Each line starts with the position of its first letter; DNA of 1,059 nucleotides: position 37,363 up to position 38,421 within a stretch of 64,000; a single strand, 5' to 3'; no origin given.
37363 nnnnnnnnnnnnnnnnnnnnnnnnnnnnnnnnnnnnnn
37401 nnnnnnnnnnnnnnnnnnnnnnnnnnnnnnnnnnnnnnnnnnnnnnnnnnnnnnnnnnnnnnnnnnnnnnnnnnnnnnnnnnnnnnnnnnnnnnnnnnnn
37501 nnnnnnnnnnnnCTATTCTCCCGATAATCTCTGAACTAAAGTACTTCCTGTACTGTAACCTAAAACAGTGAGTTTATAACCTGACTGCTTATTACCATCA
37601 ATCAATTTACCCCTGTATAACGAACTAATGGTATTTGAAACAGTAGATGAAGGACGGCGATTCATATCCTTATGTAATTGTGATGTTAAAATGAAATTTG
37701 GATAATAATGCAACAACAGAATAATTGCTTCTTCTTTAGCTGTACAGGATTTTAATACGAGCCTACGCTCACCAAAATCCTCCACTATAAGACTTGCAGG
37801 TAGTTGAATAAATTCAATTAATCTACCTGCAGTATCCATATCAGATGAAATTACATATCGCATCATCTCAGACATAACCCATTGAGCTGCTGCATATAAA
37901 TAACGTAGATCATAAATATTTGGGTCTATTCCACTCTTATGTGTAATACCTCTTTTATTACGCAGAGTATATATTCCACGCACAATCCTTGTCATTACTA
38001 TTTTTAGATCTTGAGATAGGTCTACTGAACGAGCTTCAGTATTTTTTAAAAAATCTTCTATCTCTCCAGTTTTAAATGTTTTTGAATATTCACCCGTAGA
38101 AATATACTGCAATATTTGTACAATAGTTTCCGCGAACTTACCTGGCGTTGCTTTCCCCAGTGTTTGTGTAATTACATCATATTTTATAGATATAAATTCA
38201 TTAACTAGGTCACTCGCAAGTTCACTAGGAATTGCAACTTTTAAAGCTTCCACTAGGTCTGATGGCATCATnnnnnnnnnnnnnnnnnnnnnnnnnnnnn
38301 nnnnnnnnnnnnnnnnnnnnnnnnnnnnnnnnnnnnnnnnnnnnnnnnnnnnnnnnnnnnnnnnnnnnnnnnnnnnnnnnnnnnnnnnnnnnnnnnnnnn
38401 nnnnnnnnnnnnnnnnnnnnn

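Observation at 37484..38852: Two-gene wHTH / HEPN-wHTH cassette: candidate undescribed defence or toxin-antitoxin system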

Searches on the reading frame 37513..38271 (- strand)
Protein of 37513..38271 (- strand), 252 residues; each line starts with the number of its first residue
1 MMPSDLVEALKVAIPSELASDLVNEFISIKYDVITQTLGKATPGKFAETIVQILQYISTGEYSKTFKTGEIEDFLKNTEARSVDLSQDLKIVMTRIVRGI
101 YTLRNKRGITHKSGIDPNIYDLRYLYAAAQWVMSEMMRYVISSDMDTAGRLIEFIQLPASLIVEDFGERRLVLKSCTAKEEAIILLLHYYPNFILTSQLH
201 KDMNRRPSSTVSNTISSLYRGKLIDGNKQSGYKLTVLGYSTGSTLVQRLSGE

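Call 4: search_protein_families(library=pfam, proteins=[window:37513-38271:-], max_evalue=1)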
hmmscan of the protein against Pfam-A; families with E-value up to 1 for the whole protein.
window:37513-38271:- (252 aa): 2 families
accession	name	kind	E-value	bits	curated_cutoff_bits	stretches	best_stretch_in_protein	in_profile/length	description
PF02002.24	TFIIE_alpha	-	0.1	12.9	22.9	1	54-137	3-85/105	TFIIE alpha subunit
PF09202.17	Rio2_N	-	0.14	12.9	27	1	203-239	33-71/82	Rio2, N-terminal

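Call 5: search_protein_families(library=padloc, proteins=[window:37513-38271:-], max_evalue=1)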
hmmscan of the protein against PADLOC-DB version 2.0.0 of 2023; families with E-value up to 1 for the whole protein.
window:37513-38271:- (252 aa): 1 family
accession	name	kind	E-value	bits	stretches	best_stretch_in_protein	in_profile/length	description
PDLC01879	CARF3--CARF_TM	-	8e-05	20.4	1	179-239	156-214/222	-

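Call 6: search_protein_families(library=ncbifam, proteins=[window:37513-38271:-], max_evalue=1)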
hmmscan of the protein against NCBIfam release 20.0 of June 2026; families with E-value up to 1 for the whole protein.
window:37513-38271:- (252 aa): 1 family
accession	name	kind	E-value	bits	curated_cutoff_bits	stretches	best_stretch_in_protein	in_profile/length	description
NF011556.0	PRK14981.2-2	equivalog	0.12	12.3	182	0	154-193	48-87/124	DNA-directed RNA polymerase subunit F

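Call 7: search_protein_families(library=phrogs, proteins=[window:37513-38271:-], max_evalue=1)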
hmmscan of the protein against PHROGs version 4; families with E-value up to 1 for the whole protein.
window:37513-38271:- (252 aa): 1 family
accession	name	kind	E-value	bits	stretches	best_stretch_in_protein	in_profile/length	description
phrog_14962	-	unknown function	0.28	12.2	1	31-88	90-147/196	-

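Call 8: find_homologous_proteins(query=window:37513-38271:-)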
Query window:37513-38271:- (252 aa): 153 proteins with E <= 0.001 among 791 candidates; the best 120 are listed.
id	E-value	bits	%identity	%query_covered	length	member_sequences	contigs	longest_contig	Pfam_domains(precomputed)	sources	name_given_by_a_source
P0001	1.9e-157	540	100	100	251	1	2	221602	-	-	-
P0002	7.3e-107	374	67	100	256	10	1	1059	-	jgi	jgi:hypothetical protein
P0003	1.1e-106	374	66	99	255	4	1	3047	-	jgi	jgi:hypothetical protein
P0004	2.7e-106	372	66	98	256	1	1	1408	-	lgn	-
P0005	3.9e-105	369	64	99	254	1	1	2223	-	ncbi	-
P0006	8.4e-105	368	66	99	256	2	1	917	-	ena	-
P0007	1.5e-103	364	64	99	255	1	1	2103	-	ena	-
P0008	2.5e-103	363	62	99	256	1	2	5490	-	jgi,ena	-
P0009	4.7e-103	362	64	98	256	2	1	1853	-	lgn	-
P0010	1.3e-102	360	64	99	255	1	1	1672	-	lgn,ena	-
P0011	2.1e-102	360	63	98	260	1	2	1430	-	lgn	-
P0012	6.6e-102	358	63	98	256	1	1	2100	-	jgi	jgi:hypothetical protein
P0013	1.3e-101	357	63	99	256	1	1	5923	-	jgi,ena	-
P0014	4.0e-101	356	63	98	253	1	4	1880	-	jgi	jgi:hypothetical protein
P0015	4.7e-100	352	62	99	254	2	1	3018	-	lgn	-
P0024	1.9e-98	347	62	98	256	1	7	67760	-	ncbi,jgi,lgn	-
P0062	5.0e-86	306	55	98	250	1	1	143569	-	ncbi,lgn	-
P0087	4.7e-81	290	52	98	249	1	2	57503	-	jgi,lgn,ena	-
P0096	1.2e-77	279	51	100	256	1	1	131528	-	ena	-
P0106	2.8e-75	271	50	98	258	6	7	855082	-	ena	-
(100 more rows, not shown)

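Call 16: search_solved_structures(query=A3, max_evalue=10, show_alignments=3)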
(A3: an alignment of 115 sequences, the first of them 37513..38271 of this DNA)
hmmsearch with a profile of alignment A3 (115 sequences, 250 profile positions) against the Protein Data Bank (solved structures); distinct sequences matched with E-value up to 10: 2.
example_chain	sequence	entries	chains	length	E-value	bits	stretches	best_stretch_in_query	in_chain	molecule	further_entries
5cvi_A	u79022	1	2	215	0.074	15.8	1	189-245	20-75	SloR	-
3hrs_A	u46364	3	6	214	0.63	12.8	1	194-245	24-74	Metalloregulator ScaR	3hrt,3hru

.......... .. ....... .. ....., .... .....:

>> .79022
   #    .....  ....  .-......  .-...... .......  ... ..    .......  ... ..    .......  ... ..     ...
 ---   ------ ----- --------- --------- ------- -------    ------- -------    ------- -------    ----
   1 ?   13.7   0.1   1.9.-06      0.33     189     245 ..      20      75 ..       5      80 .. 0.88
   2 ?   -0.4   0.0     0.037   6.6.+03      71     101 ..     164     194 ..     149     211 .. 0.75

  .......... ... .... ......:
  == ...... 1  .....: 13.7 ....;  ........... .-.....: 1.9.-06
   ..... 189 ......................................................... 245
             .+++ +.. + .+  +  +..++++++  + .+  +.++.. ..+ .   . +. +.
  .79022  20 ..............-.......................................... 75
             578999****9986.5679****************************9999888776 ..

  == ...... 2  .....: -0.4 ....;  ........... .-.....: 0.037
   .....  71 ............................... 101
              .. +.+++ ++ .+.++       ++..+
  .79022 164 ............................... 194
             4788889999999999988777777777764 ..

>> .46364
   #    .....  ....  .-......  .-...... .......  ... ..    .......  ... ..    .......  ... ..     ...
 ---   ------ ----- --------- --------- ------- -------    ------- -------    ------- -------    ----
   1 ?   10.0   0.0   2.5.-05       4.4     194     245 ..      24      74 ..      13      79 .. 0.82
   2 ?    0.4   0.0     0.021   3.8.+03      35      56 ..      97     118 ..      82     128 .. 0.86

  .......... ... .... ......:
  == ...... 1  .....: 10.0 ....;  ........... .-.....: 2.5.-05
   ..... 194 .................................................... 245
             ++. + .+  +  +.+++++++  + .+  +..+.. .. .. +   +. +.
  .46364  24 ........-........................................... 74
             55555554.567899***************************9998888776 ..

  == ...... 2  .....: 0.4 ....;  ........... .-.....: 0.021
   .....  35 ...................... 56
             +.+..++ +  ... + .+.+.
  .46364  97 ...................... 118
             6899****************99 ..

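Call 18: find_encoding_contigs(protein=P0024, flank=8000, max_places=3)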
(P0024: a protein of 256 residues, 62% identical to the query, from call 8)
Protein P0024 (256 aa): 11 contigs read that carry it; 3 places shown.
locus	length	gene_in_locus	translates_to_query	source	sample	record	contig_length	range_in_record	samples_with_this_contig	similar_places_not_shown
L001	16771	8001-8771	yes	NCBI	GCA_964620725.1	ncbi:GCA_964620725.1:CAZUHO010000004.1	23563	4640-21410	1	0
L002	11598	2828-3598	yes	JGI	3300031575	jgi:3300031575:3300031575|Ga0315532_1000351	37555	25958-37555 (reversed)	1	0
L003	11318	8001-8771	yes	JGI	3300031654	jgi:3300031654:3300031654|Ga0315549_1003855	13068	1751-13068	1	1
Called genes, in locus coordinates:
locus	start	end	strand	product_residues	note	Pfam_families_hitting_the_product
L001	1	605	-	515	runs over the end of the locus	PF06253:MTTB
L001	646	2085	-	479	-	PF06253:MTTB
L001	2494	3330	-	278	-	PF02645:DegV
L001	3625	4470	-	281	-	PF02645:DegV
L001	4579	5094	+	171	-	PF22769:DCD, PF00692:dUTPase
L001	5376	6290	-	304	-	PF00781:DAGK_cat, PF19279:YegS_C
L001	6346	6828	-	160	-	PF00383:dCMP_cyt_deam_1, PF14437:MafB19-deam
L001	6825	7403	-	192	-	PF13238:AAA_18, PF13207:AAA_17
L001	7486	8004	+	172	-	-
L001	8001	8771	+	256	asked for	-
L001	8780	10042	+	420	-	PF01743:PolyA_pol, PF12627:PolyA_pol_RNAbd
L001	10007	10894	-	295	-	PF00288:GHMP_kinases_N, PF08544:GHMP_kinases_C (weak)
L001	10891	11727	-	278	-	PF00398:RrnaAD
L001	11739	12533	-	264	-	PF00106:adh_short, PF08659:KR, PF03435:Sacchrp_dh_NADP (weak), PF13561:adh_short_C2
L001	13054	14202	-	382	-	PF00378:ECH_1, PF16113:ECH_2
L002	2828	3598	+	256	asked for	-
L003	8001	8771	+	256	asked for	-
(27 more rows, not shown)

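Call 19: find_encoding_contigs(protein=P0062, flank=8000, max_places=2)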
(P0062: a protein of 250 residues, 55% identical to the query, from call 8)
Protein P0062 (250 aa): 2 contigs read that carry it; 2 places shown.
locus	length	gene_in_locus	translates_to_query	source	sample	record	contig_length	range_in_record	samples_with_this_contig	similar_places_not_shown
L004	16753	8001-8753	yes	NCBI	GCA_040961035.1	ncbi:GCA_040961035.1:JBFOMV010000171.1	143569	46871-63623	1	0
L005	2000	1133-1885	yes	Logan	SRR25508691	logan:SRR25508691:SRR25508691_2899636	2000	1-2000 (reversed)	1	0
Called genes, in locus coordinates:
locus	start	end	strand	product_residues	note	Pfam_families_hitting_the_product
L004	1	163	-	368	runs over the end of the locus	PF00988:CPSase_sm_chain, PF00117:GATase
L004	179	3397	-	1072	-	PF25596:CPSase_L_D1, PF02222:ATP-grasp, PF02786:CPSase_L_D2, PF02787:CPSase_L_D3, PF25596:CPSase_L_D1, PF02786:CPSase_L_D2, PF02222:ATP-grasp, PF02142:MGS, +5 more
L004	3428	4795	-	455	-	PF01979:Amidohydro_1, PF12890:DHOase, PF07969:Amidohydro_3 (weak)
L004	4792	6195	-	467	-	PF02729:OTCace_N, PF00185:OTCace, PF02748:PyrI_C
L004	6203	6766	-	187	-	PF00156:Pribosyltran, PF14681:UPRTase (weak)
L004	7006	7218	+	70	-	-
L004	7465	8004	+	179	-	-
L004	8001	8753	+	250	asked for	-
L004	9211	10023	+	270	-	PF01790:LGT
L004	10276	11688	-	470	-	PF00308:Bac_DnaA, PF00158:Sigma54_activat (faint), PF00931:NB-ARC (faint), PF01637:ATPase_2 (faint), PF01695:IstB_IS21, PF04851:ResIII (faint), PF00004:AAA, PF01695:IstB_IS21, +10 more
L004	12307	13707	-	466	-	PF00772:DnaB, PF03796:DnaB_C, PF13481:AAA_25, PF06745:ATPase (weak)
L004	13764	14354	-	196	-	PF01281:Ribosomal_L9_N, PF03948:Ribosomal_L9_C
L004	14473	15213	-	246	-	PF14511:RE_EcoO109I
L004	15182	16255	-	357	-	PF15919:HicB_lk_antitox (weak), PF01555:N6_N4_Mtase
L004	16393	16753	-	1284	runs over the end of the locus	PF18076:FGAR-AT_N, PF18072:FGAR-AT_linker, PF02769:AIRS_C, PF22689:FGAR-AT_PurM_N-like, PF02769:AIRS_C, PF13507:GATase_5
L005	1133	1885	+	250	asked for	-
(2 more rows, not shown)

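Call 20: find_encoding_contigs(protein=P0106, flank=8000, max_places=3)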
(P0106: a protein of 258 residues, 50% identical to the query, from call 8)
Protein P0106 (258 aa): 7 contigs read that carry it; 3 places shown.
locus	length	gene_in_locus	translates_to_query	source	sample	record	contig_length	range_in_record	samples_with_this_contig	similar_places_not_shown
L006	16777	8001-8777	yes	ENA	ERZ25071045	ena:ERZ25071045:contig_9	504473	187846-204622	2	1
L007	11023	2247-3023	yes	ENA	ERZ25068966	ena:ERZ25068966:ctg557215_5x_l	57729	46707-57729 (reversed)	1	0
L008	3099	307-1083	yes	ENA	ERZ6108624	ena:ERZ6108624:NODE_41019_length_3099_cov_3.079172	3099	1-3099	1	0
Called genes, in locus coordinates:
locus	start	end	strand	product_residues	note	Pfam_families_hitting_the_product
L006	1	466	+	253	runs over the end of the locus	PF00106:adh_short, PF08659:KR (weak), PF13561:adh_short_C2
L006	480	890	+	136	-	PF01242:PTPS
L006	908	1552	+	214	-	PF06508:QueC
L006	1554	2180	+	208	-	PF01227:GTP_cyclohydroI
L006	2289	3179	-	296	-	PF00126:HTH_1, PF03466:LysR_substrate, PF12849:PBP_like_2 (weak)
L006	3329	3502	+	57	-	-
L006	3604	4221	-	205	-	PF00089:Trypsin (faint), PF13365:Trypsin_2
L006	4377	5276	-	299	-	PF00089:Trypsin, PF13365:Trypsin_2, PF13180:PDZ_2, PF17820:PDZ_6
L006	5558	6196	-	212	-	PF13384:HTH_23 (faint), PF00196:GerE, PF08281:Sigma70_r4_2 (weak)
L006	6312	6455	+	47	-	-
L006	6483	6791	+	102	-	PF00578:AhpC-TSA, PF08534:Redoxin (weak), PF13911:AhpC-TSA_2 (faint)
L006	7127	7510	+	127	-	-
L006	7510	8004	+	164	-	-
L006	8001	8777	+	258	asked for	-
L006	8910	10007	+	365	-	PF00494:SQS_PSY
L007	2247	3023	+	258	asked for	-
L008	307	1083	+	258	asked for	-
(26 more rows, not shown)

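Call 22: find_encoding_contigs(protein=P0001, flank=10000, max_places=3)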
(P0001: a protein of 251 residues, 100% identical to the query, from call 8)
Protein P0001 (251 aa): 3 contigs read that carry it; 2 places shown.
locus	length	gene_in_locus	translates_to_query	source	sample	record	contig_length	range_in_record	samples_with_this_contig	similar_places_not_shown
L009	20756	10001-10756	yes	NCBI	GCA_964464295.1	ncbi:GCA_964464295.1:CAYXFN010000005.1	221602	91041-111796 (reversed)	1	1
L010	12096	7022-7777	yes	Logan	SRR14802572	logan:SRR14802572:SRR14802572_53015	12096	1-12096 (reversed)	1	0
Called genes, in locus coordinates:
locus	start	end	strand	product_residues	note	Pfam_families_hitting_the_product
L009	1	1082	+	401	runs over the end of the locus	PF01676:Metalloenzyme, PF10143:PhosphMutase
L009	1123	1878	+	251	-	PF00121:TIM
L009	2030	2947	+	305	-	PF01745:IPT (weak), PF01715:IPPT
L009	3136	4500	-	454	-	PF00215:OMPdecase, PF03737:RraA-like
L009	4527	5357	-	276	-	PF02569:Pantoate_ligase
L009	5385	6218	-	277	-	PF02548:Pantoate_transf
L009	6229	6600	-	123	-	PF02261:Asp_decarbox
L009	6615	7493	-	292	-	PF01408:GFO_IDH_MocA (weak), PF01488:Shikimate_DH (weak), PF03446:NAD_binding_2, PF03807:F420_oxidored, PF10727:Rossmann-like, PF10728:DUF2520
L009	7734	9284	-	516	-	PF19864:Radical_SAM_N2, PF04055:Radical_SAM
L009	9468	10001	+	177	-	-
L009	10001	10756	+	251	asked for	-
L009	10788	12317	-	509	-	PF19568:Spore_III_AA, PF13604:AAA_30 (weak), PF00004:AAA (faint), PF25516:PTPase, PF01424:R3H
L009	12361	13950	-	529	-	PF00501:AMP-binding, PF13193:AMP-binding_C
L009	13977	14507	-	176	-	PF00156:Pribosyltran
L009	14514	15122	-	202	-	PF01174:SNO, PF07685:GATase_3, PF00117:GATase (weak)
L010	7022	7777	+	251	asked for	-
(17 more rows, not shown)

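Call 23: find_encoding_contigs(protein=P0096, flank=8000, max_places=2)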
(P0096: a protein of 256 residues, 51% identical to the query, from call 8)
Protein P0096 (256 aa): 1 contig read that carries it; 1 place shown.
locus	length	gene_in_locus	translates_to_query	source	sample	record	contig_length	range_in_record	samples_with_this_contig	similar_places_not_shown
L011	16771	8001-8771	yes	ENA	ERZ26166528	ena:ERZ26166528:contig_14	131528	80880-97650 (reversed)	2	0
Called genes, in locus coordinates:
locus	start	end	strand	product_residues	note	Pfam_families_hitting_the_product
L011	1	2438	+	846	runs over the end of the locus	PF17191:RecG_wedge, PF01336:tRNA_anti-codon (faint), PF00270:DEAD, PF04851:ResIII (weak), PF00271:Helicase_C, PF19833:RecG_dom3_C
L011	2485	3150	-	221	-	PF00486:Trans_reg_C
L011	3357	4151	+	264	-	PF07286:D-Glu_cyclase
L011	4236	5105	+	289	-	PF14336:GLUCM-like_C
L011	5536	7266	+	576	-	PF01609:DDE_Tnp_1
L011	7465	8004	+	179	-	-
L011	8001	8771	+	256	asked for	-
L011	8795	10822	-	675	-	PF04851:ResIII, PF17757:UvrB_inter, PF27431:UvrB_3rd, PF00271:Helicase_C, PF12344:UvrB, PF02151:UVR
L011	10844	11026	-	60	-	-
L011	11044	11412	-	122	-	PF22187:DUF6946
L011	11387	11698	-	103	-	PF05154:TM2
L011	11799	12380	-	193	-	PF01330:RuvA_N, PF14520:HHH_5, PF07499:RuvA_C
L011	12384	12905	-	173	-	PF02075:RuvC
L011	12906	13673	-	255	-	PF20772:TACO1_YebC_N, PF01709:Transcrip_reg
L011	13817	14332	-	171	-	PF01782:RimM, PF05239:PRC, PF24986:PRC_RimM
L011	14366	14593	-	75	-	PF13083:KH_KhpA-B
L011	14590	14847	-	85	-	PF00886:Ribosomal_S16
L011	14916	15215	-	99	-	-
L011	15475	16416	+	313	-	PF00551:Formyl_trans_N, PF02911:Formyl_trans_C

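Call 24: find_encoding_contigs(protein=P0087, flank=8000, max_places=2)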
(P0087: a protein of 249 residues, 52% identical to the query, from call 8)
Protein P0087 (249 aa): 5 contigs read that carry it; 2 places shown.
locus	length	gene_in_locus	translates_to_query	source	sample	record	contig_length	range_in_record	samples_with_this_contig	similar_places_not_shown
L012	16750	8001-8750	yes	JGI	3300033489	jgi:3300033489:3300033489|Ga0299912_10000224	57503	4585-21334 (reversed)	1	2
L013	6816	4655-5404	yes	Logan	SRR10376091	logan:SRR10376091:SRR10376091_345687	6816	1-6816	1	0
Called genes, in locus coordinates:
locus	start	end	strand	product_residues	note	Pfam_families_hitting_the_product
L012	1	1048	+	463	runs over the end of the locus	PF01554:MatE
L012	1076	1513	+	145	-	-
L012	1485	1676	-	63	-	PF06107:DUF951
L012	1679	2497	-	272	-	PF00215:OMPdecase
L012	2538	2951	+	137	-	PF06262:Zincin_1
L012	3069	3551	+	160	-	-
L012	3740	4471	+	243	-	PF01138:RNase_PH, PF03725:RNase_PH_C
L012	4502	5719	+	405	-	PF05977:MFS_3, PF07690:MFS_1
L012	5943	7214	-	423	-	PF00171:Aldedh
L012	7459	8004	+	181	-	-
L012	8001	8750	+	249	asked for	-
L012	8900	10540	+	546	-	PF06418:CTP_synth_N, PF00117:GATase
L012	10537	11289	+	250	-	PF00702:Hydrolase, PF13419:HAD_2, PF13242:Hydrolase_like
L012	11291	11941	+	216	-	PF00923:TAL_FSA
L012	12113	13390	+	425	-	PF07497:Rho_RNA_bind, PF00006:ATP-synt_ab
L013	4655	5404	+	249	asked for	-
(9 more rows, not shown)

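Call 25: predict_structure(alignment_id=A3)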
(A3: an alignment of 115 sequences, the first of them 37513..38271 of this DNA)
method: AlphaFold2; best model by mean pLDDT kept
length: 252 residues; sequences in the alignment: 115
mean_pLDDT: 85.9   pTM: 0.69
mean pLDDT of the five models: 85.9, 85.8, 84.0, 83.9, 83.5
residues with pLDDT >= 90: 120; 70-90: 106; 50-70: 23; < 50: 3
segments of 3 or more residues with pLDDT < 50: none
pLDDT, mean of each block of 10 residues (from residue 1): 84 94 90 69 86 94 89 90 88 92 69 62 89 91 79 76 78 91 91 92 95 97 94 91 84 55
secondary structure, 60 per line:
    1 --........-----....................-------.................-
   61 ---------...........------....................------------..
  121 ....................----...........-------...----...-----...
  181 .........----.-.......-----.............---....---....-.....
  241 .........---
elements in order: H3-10 H16-35 H43-59 H70-80 H87-106 H119-140 H145-155 E163-165 E170-172 H178-189 H196-202 H208-220 E224-227 E231-234 H236-249

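Call 28: fold_search(model_id=the predicted structure, library=pdb)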
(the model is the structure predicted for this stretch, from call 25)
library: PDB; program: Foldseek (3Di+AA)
matches with E <= 10: 586; with E <= 0.001: 0
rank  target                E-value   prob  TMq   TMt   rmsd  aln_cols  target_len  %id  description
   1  3eco_A                1.5e-01  1.00  0.26  0.47   2.8        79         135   20  Crystal structure of MepR, a transcription regulator of the Staphylococcus aureus multidrug efflux pump MepA (released 2009-02-10)
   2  1bja_A                1.9e-01  1.00  0.24  0.57   3.6        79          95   16  ACTIVATION DOMAIN OF THE PHAGE T4 TRANSCRIPTION FACTOR MOTA (released 1998-11-04)
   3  3hru_A                2.6e-01  1.00  0.25  0.29   2.4        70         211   24  Crystal Structure of ScaR with bound Zn2+ (released 2009-06-23)
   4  5zyr_A                3.0e-01  0.91  0.25  0.21  13.3       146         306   14  Crystal structure of the reductase (C1) component of p-hydroxyphenylacetate 3-hydroxylase (HPAH) from Acinetobacter ba (released 2019-06-05)
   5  7b1v_B                3.1e-01  0.99  0.22  0.25   3.6        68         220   19  DtxR-like iron-dependent regulator IdeR complexed with cobalt (released 2021-03-03)
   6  6tug_B                3.1e-01  0.63  0.28  0.19   9.6       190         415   16  Enterococcus italicus Csm6 bound to cyclic hexa-2'-fluoro-hexa-dAMP (released 2020-02-26)
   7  2fa5_A                3.8e-01  0.97  0.22  0.38   3.6        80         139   24  The crystal structure of an unliganded multiple antibiotic-resistance repressor (MarR) from Xanthomonas campestris (released 2006-11-14)
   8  6tug_H                3.8e-01  0.63  0.28  0.19  10.4       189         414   15  Enterococcus italicus Csm6 bound to cyclic hexa-2'-fluoro-hexa-dAMP (released 2020-02-26)
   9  3eco_B                4.2e-01  1.00  0.26  0.48   2.3        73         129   20  Crystal structure of MepR, a transcription regulator of the Staphylococcus aureus multidrug efflux pump MepA (released 2009-02-10)
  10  1tbx_A                4.2e-01  0.99  0.26  0.61   3.3        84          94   20  Crystal structure of SSV1 F-93 (released 2004-07-13)
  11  6k4y_M                4.2e-01  0.99  0.24  0.29   3.6        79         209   16  CryoEM structure of sigma appropriation complex (released 2019-08-07)
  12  6tug_G                4.2e-01  0.63  0.30  0.21   8.0       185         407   16  Enterococcus italicus Csm6 bound to cyclic hexa-2'-fluoro-hexa-dAMP (released 2020-02-26)
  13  6tug_F                4.4e-01  0.60  0.28  0.19   9.9       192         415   16  Enterococcus italicus Csm6 bound to cyclic hexa-2'-fluoro-hexa-dAMP (released 2020-02-26)
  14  7xux_B                4.4e-01  0.18  0.22  0.16  15.8       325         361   13  Crystal structure of a FIC domain containnig protein (released 2022-12-21)
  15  7b1y_B                4.6e-01  0.99  0.22  0.25   3.1        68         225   19  DtxR-like iron-dependent regulator IdeR complexed with cobalt and its consensus DNA-binding sequence (released 2021-03-03)
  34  6tug_D                7.7e-01  0.38  0.27  0.19   9.4       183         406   16  Enterococcus italicus Csm6 bound to cyclic hexa-2'-fluoro-hexa-dAMP (released 2020-02-26)
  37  6tug_E                8.1e-01  0.54  0.31  0.21   7.2       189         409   18  Enterococcus italicus Csm6 bound to cyclic hexa-2'-fluoro-hexa-dAMP (released 2020-02-26)
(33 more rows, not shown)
